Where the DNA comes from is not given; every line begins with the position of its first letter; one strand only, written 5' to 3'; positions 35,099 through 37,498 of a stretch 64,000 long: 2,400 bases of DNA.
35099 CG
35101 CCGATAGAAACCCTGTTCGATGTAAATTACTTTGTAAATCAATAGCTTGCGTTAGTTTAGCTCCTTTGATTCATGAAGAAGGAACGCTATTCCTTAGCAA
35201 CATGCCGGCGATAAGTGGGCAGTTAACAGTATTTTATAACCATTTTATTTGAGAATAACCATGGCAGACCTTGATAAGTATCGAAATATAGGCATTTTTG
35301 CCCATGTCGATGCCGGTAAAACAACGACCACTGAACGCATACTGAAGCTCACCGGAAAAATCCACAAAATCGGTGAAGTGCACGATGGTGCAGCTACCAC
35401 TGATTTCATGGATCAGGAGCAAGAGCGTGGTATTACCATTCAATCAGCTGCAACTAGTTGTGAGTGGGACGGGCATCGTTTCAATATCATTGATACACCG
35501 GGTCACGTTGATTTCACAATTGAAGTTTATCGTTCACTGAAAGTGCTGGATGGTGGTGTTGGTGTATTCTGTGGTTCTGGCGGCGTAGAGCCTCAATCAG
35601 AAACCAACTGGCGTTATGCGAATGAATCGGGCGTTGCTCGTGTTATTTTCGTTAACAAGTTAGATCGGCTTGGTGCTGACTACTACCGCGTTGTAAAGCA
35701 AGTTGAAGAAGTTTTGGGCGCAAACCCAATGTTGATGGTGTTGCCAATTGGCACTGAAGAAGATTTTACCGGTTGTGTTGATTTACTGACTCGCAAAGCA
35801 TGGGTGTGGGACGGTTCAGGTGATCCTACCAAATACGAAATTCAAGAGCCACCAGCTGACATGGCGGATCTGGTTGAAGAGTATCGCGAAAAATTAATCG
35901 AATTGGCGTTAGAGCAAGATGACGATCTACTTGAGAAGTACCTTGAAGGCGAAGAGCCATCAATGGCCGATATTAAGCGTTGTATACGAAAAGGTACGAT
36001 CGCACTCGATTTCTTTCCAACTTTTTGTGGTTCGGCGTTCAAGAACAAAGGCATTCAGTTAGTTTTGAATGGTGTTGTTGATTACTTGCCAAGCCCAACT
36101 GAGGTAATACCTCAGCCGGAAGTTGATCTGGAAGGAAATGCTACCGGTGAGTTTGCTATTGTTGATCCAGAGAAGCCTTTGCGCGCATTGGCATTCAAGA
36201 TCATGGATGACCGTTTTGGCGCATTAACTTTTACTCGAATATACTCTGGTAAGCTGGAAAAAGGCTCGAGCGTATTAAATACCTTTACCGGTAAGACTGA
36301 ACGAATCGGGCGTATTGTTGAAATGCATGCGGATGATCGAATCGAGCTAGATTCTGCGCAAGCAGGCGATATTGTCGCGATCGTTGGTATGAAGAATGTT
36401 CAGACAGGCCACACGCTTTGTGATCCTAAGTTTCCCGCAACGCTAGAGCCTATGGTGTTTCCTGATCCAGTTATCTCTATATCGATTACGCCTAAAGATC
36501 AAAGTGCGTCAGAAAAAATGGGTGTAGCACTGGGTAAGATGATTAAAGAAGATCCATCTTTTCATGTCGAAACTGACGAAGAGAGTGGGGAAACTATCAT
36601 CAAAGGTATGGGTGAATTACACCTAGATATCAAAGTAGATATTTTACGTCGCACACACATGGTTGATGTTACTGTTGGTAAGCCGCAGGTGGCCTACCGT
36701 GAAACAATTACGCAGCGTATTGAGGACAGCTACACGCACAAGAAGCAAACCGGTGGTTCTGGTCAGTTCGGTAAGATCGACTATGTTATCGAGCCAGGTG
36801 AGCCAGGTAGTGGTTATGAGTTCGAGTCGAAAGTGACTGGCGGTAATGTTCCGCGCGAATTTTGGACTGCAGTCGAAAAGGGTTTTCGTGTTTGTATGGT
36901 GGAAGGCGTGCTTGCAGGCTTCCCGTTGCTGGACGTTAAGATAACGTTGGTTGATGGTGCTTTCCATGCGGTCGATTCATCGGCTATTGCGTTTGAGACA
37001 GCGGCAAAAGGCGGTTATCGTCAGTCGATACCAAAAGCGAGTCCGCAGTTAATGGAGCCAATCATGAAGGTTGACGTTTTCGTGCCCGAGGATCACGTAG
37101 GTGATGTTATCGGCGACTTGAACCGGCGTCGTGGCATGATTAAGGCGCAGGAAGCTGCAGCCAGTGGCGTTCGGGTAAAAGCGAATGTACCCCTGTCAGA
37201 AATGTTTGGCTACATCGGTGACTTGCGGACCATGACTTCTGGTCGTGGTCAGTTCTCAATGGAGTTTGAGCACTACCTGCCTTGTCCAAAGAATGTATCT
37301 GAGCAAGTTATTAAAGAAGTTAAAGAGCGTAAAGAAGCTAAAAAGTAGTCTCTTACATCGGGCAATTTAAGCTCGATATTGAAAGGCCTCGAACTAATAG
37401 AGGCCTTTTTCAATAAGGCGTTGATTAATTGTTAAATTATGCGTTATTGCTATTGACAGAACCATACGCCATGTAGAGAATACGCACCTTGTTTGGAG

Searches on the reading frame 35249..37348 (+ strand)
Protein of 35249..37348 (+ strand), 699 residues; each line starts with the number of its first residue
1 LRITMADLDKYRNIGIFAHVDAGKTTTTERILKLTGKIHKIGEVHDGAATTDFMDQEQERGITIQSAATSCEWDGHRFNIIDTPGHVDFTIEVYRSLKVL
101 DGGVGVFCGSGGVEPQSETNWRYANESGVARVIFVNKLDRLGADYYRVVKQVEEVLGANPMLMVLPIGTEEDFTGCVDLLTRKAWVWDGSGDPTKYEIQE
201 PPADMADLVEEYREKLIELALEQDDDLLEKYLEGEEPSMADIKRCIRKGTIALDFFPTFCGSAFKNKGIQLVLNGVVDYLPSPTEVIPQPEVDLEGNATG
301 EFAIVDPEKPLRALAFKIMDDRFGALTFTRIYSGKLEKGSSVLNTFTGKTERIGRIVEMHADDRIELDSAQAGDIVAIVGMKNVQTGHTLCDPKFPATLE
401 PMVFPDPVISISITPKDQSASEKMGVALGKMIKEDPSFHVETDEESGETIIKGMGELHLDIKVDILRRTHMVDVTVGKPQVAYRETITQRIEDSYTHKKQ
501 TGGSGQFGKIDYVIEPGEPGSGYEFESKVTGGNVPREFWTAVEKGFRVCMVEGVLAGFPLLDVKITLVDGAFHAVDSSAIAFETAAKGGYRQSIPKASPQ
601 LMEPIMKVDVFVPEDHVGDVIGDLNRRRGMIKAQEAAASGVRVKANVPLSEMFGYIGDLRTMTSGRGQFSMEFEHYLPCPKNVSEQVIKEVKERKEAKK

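Call 72: search_protein_families(library=pfam, proteins=[window:35249-37348:+], max_evalue=0.01)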
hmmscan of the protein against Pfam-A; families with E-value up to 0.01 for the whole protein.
window:35249-37348:+ (699 aa): 7 families
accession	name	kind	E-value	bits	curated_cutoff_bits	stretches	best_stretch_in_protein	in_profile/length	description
PF00009.33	GTP_EFTU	-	9.3e-61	205.1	26.5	1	10-282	2-188/188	Elongation factor Tu GTP binding domain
PF03764.24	EFG_IV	-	2.5e-42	143.9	24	1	479-597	1-120/121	Elongation factor G, domain IV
PF00679.30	EFG_C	-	1.5e-28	99.1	27.9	1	600-686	1-88/89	Elongation factor G C-terminus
PF14492.12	EFG_III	-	9.1e-28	96.6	27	1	404-478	1-75/75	Elongation Factor G, domain III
PF03144.31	GTP_EFTU_D2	-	4.8e-17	62.6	30.3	1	324-391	1-73/73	Elongation factor Tu domain 2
PF22042.2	EF-G_D2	-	1.5e-14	54.3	27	1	311-392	2-83/84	Elongation factor G domain 2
PF04548.22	AIG1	-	0.003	17.3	27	0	53-90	26-63/212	AIG1 family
